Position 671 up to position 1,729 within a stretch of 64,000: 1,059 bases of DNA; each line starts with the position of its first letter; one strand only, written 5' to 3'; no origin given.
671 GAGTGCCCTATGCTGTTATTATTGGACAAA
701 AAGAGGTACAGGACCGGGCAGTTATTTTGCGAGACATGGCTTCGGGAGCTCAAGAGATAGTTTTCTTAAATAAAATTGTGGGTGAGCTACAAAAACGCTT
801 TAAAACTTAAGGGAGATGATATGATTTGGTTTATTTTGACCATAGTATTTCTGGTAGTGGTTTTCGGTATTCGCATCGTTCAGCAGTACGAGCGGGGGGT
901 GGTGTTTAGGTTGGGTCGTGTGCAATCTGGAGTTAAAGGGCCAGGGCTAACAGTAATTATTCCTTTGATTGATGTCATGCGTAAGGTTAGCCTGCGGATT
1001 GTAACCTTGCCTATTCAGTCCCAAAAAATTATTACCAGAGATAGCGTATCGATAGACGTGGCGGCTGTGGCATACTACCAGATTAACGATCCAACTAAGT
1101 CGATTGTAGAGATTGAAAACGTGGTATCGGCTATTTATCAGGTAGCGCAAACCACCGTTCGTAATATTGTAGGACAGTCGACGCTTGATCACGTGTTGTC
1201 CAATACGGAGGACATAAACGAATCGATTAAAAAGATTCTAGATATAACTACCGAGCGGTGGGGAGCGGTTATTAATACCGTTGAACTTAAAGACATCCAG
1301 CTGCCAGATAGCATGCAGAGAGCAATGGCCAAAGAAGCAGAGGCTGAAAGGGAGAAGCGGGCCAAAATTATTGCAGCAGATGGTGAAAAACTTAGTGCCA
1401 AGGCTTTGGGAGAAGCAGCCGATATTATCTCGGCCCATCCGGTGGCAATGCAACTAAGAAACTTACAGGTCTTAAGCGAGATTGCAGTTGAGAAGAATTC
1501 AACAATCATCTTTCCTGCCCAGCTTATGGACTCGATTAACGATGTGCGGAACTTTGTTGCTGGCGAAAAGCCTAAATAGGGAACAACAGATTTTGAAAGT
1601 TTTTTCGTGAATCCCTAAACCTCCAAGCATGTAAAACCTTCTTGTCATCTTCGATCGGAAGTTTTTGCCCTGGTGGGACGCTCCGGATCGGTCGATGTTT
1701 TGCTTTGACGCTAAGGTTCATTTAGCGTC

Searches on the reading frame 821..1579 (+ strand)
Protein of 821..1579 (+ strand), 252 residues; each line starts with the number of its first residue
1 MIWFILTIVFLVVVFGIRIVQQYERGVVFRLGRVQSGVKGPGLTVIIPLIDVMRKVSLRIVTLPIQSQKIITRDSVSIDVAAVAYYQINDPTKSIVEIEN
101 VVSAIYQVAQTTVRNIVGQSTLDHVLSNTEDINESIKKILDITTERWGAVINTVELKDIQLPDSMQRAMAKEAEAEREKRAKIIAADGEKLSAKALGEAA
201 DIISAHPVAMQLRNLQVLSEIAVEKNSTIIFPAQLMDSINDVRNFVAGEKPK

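Call 18: find_related_loci(query=window:821-1579:+, collection=genome_contigs, flank=10000)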
Query window:821-1579:+ (252 aa) in genome_contigs; peptide patterns used: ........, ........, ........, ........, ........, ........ (x = any residue, [..] = any of these).
600 stretches matched a pattern (row limit reached: there are more); 441 encode a relative of the query (tblastn E <= 1e-3); the best 80 are kept; 80 distinct loci.
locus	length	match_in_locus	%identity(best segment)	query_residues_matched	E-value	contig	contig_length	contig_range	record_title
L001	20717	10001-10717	85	13-251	3e-137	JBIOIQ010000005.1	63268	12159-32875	MAG: Candidatus Saccharimonadia bacterium isolate GcC11-16 k141_330611_length_63268_cov_38.0000, whole genome shotgun se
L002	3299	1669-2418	73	1-250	4e-126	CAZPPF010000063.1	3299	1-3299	MAG TPA_asm: uncultured Candidatus Saccharibacteria bacterium isolate SRP200132_co1_506 genome assembly, contig: NODE_62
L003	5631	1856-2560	77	16-250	2e-121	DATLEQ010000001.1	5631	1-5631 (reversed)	MAG TPA_asm: Candidatus Limnocylindrales bacterium isolate SMAG_U14380 k141_22239, whole genome shotgun sequence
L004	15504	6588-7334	73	1-249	4e-121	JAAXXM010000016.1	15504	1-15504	MAG: Candidatus Saccharibacteria bacterium isolate W9_Combined_metabat2_110 W9_Combined_metabat2_110_NODE_2037, whole ge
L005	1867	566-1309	71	1-249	5e-128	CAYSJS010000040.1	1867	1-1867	MAG TPA_asm: uncultured Candidatus Saccharibacteria bacterium isolate SRP135725_co1_201 genome assembly, contig: NODE_13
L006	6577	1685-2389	75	16-250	6e-120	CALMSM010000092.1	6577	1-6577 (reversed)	MAG TPA_asm: uncultured Candidatus Saccharibacteria bacterium isolate SRR6158316_bin.85_CONCOCT_v1.1_MAG genome assembly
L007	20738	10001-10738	74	5-250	8e-120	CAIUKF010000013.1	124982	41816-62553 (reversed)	uncultured bacterium isolate MJ110802A_bin-329 genome assembly, contig: bin-329:13/18, whole genome shotgun sequence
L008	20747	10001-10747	71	1-249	4e-120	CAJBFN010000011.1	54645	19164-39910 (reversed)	uncultured bacterium isolate Loc080925-8-8m_bin-325 genome assembly, contig: bin-325:11/11, whole genome shotgun sequenc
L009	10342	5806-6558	73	1-251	7e-120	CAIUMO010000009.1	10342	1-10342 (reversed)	uncultured bacterium isolate Ki1-2-7m_bin-647 genome assembly, contig: bin-647:09/29, whole genome shotgun sequence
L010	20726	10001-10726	72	8-249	4e-119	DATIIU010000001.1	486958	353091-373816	MAG TPA_asm: Candidatus Saccharimonadia bacterium isolate SMAG_U15673 k141_201221, whole genome shotgun sequence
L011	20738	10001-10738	73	5-250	2e-119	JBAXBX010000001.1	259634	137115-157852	MAG: Candidatus Saccharibacteria bacterium isolate ELA178 MAG178_1, whole genome shotgun sequence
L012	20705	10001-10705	74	15-249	5e-117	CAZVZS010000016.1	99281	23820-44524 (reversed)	MAG TPA_asm: uncultured Leptospiraceae bacterium isolate SRP090828_co2_25 genome assembly, contig: NODE_80_length_99281_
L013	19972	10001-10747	70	1-249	1e-113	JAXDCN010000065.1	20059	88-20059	MAG: Candidatus Saccharimonadales bacterium isolate POMEDNA-B45 Raw1_k127_954670, whole genome shotgun sequence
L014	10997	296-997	72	16-249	1e-112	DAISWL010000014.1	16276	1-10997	MAG TPA_asm: Candidatus Saccharibacteria bacterium isolate CTOTU2435 NODE_1518_length_16276_cov_9.577030, whole genome s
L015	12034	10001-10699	72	17-250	4e-112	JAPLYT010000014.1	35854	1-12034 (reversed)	MAG: Candidatus Saccharibacteria bacterium isolate LacPavin_0818_WC45_MAG_44_10 LacPavin_0818_WC45_scaffold_356909, whol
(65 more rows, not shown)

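Call 48: search_protein_families(library=pfam, max_evalue=1, proteins=[L001:11155-11448:+])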
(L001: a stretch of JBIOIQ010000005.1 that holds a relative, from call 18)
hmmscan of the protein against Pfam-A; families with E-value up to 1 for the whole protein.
L001:11155-11448:+ (97 aa): 2 families
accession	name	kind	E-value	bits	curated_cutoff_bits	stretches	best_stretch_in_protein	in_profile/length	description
PF23434.1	DUF7120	-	0.12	12.8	27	0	12-35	2-23/70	Family of unknown function (DUF7120)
PF09246.16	PHAT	-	0.15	12.2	21.5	1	13-57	37-82/110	PHAT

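Call 73: search_protein_families(library=padloc, max_evalue=1, proteins=[L001:11155-11448:+])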
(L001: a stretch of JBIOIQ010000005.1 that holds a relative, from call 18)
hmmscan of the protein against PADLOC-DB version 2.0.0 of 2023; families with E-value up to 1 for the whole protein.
L001:11155-11448:+ (97 aa): 0 families

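Call 74: search_protein_families(library=phrogs, max_evalue=1, proteins=[L001:11155-11448:+])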
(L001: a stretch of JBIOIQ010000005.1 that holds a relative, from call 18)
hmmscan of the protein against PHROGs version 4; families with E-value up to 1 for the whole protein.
L001:11155-11448:+ (97 aa): 1 family
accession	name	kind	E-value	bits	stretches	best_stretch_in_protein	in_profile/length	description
phrog_27888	-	unknown function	0.29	12.7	1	32-63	32-63/79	-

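Call 95: search_protein_families(library=ncbifam, max_evalue=1, proteins=[L001:11155-11448:+])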
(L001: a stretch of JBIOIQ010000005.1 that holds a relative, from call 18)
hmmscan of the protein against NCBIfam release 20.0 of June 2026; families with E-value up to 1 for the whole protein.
L001:11155-11448:+ (97 aa): 2 families
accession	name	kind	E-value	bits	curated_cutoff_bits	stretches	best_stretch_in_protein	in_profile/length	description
TIGR01753.1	flav_short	equivalog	0.017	15.7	123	1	22-65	13-56/140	flavodoxin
NF006169.0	PRK08310.1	equivalog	0.13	11.6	391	1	12-76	206-270/395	amidase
